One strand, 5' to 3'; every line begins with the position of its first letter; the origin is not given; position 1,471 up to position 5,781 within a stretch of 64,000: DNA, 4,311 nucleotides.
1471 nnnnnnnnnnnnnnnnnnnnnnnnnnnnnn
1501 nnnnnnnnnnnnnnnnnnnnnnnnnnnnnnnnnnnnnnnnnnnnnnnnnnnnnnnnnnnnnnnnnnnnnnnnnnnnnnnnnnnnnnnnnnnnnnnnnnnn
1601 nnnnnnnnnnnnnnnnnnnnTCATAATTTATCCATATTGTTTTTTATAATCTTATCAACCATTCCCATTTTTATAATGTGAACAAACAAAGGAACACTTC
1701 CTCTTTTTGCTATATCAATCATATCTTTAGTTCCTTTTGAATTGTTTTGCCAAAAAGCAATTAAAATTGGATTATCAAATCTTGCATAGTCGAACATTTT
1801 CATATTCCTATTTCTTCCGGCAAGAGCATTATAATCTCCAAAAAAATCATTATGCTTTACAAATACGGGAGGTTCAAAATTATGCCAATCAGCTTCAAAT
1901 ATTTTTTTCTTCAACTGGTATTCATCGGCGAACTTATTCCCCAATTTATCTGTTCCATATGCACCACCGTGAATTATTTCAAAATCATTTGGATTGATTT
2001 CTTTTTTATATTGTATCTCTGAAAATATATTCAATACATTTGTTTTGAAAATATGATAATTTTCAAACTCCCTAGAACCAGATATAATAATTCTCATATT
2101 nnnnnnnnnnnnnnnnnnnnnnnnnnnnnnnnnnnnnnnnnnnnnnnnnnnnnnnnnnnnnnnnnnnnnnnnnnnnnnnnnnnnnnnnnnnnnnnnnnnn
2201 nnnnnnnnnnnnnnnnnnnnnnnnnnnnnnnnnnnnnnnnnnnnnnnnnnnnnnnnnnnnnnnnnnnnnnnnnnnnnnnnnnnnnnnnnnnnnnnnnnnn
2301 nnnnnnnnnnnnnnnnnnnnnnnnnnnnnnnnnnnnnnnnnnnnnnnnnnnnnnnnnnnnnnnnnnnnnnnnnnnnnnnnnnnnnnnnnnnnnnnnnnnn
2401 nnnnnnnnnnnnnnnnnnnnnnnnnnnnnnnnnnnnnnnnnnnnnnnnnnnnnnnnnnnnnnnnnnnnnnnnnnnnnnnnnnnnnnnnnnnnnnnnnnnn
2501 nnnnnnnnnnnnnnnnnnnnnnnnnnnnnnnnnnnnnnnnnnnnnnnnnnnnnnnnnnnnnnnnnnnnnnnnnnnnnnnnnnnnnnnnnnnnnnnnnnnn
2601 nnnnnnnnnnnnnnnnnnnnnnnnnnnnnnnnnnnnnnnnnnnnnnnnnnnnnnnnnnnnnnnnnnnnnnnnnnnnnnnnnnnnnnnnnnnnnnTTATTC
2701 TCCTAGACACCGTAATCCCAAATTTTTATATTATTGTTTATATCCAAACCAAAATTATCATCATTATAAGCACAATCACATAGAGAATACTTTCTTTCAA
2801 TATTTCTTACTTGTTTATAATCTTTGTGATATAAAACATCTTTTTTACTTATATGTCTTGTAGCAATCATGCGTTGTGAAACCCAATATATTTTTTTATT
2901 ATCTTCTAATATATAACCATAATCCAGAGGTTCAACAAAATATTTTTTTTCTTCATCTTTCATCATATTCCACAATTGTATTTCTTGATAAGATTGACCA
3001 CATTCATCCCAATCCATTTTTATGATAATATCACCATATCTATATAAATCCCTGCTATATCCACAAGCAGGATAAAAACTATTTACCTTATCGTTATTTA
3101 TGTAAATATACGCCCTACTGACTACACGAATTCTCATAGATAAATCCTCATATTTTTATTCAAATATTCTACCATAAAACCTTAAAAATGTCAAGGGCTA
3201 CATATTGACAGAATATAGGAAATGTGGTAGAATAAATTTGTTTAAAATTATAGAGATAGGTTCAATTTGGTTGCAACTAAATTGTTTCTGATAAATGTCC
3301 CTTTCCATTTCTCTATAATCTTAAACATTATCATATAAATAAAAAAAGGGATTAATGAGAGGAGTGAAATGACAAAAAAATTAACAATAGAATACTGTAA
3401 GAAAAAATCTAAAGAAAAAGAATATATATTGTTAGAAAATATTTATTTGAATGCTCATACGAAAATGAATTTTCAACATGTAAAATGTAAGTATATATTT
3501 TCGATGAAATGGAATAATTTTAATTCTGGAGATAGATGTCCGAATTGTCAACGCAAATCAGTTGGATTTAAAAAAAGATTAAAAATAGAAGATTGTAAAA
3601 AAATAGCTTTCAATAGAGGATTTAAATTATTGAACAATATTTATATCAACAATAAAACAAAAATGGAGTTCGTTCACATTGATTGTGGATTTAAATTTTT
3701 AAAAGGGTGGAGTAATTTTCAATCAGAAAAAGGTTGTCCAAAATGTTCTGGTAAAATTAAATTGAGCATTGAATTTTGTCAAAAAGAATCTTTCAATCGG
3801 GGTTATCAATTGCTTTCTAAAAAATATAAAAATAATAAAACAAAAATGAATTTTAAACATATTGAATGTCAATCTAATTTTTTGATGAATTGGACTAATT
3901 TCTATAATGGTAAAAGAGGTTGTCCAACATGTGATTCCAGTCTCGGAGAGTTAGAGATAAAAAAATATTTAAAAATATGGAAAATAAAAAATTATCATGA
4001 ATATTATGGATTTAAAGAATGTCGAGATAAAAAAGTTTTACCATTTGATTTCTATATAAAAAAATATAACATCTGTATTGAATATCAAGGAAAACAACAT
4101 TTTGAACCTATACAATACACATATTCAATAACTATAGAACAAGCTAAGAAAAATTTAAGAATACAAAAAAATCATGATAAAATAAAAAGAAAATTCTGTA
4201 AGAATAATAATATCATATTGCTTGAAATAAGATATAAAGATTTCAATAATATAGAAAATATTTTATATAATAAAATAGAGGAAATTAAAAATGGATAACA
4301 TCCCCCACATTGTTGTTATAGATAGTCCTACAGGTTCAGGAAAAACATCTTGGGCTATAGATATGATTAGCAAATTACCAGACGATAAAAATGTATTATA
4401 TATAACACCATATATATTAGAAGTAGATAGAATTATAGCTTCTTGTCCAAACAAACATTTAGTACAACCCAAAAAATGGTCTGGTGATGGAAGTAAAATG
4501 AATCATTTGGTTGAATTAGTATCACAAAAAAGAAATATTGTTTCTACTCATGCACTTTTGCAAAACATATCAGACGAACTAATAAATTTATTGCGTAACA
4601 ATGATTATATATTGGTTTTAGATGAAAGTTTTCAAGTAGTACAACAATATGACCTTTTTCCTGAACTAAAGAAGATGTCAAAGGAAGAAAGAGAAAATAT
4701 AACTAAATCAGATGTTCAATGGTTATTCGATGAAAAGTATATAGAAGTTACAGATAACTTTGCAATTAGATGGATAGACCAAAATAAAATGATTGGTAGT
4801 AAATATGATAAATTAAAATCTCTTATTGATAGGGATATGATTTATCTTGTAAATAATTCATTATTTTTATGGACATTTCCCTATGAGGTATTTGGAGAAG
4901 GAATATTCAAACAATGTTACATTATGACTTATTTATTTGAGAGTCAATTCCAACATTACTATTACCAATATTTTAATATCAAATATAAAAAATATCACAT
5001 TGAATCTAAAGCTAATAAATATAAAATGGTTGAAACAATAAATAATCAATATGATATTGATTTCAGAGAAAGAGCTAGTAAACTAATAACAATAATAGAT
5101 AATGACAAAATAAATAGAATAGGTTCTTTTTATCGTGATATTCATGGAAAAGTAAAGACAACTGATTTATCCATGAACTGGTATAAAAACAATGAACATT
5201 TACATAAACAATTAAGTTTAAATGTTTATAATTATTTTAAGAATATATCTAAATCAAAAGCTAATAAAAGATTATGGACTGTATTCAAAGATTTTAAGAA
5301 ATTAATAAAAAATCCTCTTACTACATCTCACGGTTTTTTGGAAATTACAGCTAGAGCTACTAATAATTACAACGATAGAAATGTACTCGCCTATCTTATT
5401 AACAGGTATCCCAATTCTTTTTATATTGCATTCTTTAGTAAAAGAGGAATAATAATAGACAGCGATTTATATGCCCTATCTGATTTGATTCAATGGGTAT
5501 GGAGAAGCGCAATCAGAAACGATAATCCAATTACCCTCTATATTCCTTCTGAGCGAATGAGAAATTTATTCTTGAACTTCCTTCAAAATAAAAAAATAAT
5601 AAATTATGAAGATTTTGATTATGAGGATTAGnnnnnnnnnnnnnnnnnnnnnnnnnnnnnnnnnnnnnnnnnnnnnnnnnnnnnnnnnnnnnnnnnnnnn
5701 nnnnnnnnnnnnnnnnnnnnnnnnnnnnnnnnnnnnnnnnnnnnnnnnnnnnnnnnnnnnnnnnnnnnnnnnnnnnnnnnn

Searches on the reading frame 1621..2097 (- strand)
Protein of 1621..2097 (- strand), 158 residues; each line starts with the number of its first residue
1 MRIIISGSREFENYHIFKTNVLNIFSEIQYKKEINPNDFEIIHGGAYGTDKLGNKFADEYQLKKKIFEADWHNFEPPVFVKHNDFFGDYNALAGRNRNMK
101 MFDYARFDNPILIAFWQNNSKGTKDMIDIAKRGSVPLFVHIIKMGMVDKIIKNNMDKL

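Call 10: search_protein_families(library=pfam, proteins=[window:1621-2097:-], max_evalue=0.01)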
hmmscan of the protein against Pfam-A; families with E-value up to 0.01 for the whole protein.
window:1621-2097:- (158 aa): 1 family
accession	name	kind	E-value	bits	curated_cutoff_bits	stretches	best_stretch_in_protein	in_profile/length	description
PF10686.14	YAcAr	-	1.8e-09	37.7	28.2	1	1-73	1-65/66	YspA, cpYpsA-related SLOG family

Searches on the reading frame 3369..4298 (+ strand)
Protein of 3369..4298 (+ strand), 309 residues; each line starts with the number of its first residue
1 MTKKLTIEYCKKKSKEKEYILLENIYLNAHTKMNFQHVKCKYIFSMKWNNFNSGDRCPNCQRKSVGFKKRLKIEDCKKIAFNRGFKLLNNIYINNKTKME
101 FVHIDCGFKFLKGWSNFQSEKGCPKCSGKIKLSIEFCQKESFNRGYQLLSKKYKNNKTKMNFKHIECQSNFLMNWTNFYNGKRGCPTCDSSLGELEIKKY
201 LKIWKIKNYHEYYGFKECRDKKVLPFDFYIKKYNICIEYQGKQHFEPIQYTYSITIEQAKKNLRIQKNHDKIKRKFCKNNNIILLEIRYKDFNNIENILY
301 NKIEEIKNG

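Call 10: search_protein_families(library=pfam, proteins=[window:3369-4298:+], max_evalue=0.01)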
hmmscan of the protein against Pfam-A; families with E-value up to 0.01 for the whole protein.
window:3369-4298:+ (309 aa): 1 family
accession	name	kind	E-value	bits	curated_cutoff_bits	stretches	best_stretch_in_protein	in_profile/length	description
PF14311.12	DUF4379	-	0.009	16.6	24.5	0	18-63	11-56/56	Probable Treble clef zinc finger domain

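Call 17: search_protein_families(library=phrogs, proteins=[window:3369-4298:+], max_evalue=0.001)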
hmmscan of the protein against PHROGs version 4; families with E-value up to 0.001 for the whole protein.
window:3369-4298:+ (309 aa): 7 families
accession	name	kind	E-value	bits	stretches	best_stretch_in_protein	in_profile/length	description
phrog_559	-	DNA, RNA and nucleotide metabolism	1.4e-62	213.4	1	1-305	119-413/607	HNH endonuclease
phrog_681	-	DNA, RNA and nucleotide metabolism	1.9e-21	77.3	1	10-213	247-453/576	endonuclease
phrog_9084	-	DNA, RNA and nucleotide metabolism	4e-21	76.9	1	180-302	50-164/187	homing endonuclease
phrog_4538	-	unknown function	1.2e-15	58.4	1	3-297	56-327/447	-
phrog_7140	-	DNA, RNA and nucleotide metabolism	4.4e-09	36.6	1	98-307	32-233/423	intron encoded nuclease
phrog_19778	-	unknown function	5.9e-06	26.6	1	209-305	267-359/362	-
phrog_15404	-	unknown function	1e-05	26.8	0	31-63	4-36/89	-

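Call 81: search_protein_families(library=ncbifam, proteins=[window:3369-4298:+], max_evalue=0.01)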
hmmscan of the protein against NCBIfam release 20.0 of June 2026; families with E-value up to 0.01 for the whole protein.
window:3369-4298:+ (309 aa): 1 family
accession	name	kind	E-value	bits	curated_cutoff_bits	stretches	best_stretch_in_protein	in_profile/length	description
NF038384.1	zinc_YnfU_fam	subfamily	0.0064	16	36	0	108-131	4-27/52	YnfU family zinc-binding protein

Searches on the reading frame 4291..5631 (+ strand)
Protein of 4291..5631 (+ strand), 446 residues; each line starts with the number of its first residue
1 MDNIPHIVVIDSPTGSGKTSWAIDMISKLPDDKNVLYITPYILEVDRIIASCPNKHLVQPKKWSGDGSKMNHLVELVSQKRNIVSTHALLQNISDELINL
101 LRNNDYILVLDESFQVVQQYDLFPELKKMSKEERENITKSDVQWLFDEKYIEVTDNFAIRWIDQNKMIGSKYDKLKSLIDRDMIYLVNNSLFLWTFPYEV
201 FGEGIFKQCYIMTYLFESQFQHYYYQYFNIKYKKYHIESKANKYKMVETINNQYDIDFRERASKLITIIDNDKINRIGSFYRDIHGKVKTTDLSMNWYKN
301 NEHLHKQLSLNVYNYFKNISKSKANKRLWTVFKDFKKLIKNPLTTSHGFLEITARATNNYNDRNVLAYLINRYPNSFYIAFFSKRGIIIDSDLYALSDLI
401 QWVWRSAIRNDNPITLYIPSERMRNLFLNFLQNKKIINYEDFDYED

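Call 10: search_protein_families(library=pfam, proteins=[window:4291-5631:+], max_evalue=0.01)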
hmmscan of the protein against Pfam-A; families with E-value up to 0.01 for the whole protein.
window:4291-5631:+ (446 aa): 2 families
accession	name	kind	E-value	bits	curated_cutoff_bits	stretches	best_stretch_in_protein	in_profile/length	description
PF00270.35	DEAD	-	9.8e-06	25.8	26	1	8-131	17-143/167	DEAD/DEAH box helicase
PF04851.21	ResIII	-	0.00047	20.5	22.5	1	8-118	26-139/164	Type III restriction enzyme, res subunit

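Call 17: search_protein_families(library=phrogs, proteins=[window:4291-5631:+], max_evalue=0.001)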
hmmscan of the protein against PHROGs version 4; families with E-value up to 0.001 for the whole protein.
window:4291-5631:+ (446 aa): 1 family
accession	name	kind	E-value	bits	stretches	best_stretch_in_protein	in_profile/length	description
phrog_2467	-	unknown function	1.9e-67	229.4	1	5-440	8-431/502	-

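Call 19: search_dna_similar(query=window:4291-5631:+, collection=phages, mode=protein, max_rows=30)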
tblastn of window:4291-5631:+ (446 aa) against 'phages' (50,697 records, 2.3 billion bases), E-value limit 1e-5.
Records with a match: 56; places in all: 61; records where one place covers at least 80% of the query: 56.
Best place of each record, by identity: <60% 56.
By first word of the organism name: Bacillus 24; Acinetobacter 15; Fusobacterium 4; Pseudoalteromonas 3; Clostridioides 2; Staphylococcus 2; Aeromonas 2; Alicyclobacillus 1; Edwardsiella 1; Vibrio 1; and 1 more.
By host as written in the record: Bacillus subtilis BEST7003 9; Acinetobacter baumannii 7; Bacillus subtilis 5; Bacillus subtilis subsp. subtilis str. 168 5; - 3; Bacillus subtilis Delta6 3; Staphylococcus chromogenes 2; Fusobacterium nucleatum 2; and 16 more.
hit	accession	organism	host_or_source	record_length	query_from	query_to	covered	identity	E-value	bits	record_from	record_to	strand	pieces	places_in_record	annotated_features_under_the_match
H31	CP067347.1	Clostridioides phage ES-S-0107-01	Clostridioides sp. ES-S-0107-01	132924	7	432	96%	39.4%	2e-82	282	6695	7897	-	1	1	record has no annotation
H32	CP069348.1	Clostridioides phage pCD1602_4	water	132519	7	432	96%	39.4%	5e-82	281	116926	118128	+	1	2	record has no annotation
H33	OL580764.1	Bacillus phage vB_BsuS-Goe14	Bacillus subtilis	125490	4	431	96%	38.7%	1e-77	268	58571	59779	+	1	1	hypothetical protein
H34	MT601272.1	Bacillus phage vB_BsuS-Goe11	Bacillus subtilis Delta6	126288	4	431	96%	38.7%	1e-77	268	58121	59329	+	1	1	hypothetical: hypothetical protein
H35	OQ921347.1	Bacillus phage SPbetaL7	Bacillus subtilis BEST7003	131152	4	431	96%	38.7%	2e-77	268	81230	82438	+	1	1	hypothetical protein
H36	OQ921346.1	Bacillus phage SPbetaL6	Bacillus subtilis BEST7003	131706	4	431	96%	38.7%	2e-77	268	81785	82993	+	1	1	hypothetical protein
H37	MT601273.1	Bacillus phage vB_BsuS-Goe12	Bacillus subtilis Delta6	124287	4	431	96%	38.7%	5e-77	267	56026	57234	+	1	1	hypothetical: hypothetical protein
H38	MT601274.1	Bacillus phage vB_BsuS-Goe13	Bacillus subtilis Delta6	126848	4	431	96%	38.7%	5e-77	267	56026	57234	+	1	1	hypothetical: hypothetical protein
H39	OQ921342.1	Bacillus phage SPbetaL2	Bacillus subtilis BEST7003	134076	2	431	96%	38.3%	1e-76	266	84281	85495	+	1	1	hypothetical protein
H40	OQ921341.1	Bacillus phage SPbetaL1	Bacillus subtilis BEST7003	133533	4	431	96%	38.5%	3e-77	267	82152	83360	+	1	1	hypothetical protein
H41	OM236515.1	Bacillus phage SPR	Bacillus subtilis BEST7003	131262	4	431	96%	38.5%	7e-77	266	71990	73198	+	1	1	hypothetical protein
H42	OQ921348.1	Bacillus phage SPbetaL8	Bacillus subtilis BEST7003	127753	4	431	96%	38.5%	3e-76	265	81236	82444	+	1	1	hypothetical protein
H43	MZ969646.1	Bacillus phage BUCT082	Bacillus subtilis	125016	7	433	96%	37.2%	2e-76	265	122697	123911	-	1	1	hypothetical protein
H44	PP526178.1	Bacillus phage phi3T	Bacillus subtilis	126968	7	431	95%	36.8%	5e-72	252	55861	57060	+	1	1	record has no annotation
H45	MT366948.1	Bacillus phage Hyb3phi3Ts-SPbeta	Bacillus subtilis subsp. subtilis str. ...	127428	7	431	95%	36.8%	5e-72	252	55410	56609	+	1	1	hypothetical protein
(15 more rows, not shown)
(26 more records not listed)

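Call 23: find_encoding_contigs(protein=window:4291-5631:+, flank=10000, max_places=10)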
Protein window:4291-5631:+ (446 aa): 4 contigs read that carry it; 2 places shown.
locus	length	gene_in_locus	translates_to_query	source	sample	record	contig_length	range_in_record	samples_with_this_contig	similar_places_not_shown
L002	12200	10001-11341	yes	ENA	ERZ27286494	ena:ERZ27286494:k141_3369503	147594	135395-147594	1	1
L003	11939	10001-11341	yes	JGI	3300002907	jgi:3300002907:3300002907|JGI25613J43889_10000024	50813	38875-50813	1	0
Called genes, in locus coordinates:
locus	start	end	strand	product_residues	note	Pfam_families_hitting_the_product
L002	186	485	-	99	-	-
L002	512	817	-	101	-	-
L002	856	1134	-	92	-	-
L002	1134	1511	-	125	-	PF00216:Bac_DNA_binding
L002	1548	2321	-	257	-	-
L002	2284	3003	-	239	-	PF01555:N6_N4_Mtase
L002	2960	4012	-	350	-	-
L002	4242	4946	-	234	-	-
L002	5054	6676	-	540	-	-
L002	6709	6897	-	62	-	-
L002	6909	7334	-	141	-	-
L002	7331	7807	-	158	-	PF10686:YAcAr (weak)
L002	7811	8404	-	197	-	-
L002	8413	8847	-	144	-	-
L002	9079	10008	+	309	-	-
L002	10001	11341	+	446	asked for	PF00270:DEAD (faint), PF27199:YonV_C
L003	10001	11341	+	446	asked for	PF00270:DEAD (faint), PF27199:YonV_C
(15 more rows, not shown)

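Call 76: search_protein_families(library=pfam, proteins=[window:4291-5631:+], max_evalue=0.05)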
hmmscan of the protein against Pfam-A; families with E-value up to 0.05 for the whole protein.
window:4291-5631:+ (446 aa): 3 families
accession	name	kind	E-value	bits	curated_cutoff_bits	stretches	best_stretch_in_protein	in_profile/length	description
PF00270.35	DEAD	-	9.8e-06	25.8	26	1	8-131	17-143/167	DEAD/DEAH box helicase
PF04851.21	ResIII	-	0.00047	20.5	22.5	1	8-118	26-139/164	Type III restriction enzyme, res subunit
PF07088.17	GvpD_P-loop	-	0.011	16.1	24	0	7-39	12-44/189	GvpD gas vesicle protein, P-loop domain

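Call 80: search_solved_structures(query=window:4291-5631:+, max_evalue=1)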
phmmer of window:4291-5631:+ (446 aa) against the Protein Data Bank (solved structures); distinct sequences matched with E-value up to 1: 0.

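Call 81: search_protein_families(library=ncbifam, proteins=[window:4291-5631:+], max_evalue=0.01)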
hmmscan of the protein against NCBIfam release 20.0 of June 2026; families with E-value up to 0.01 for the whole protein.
window:4291-5631:+ (446 aa): 0 families
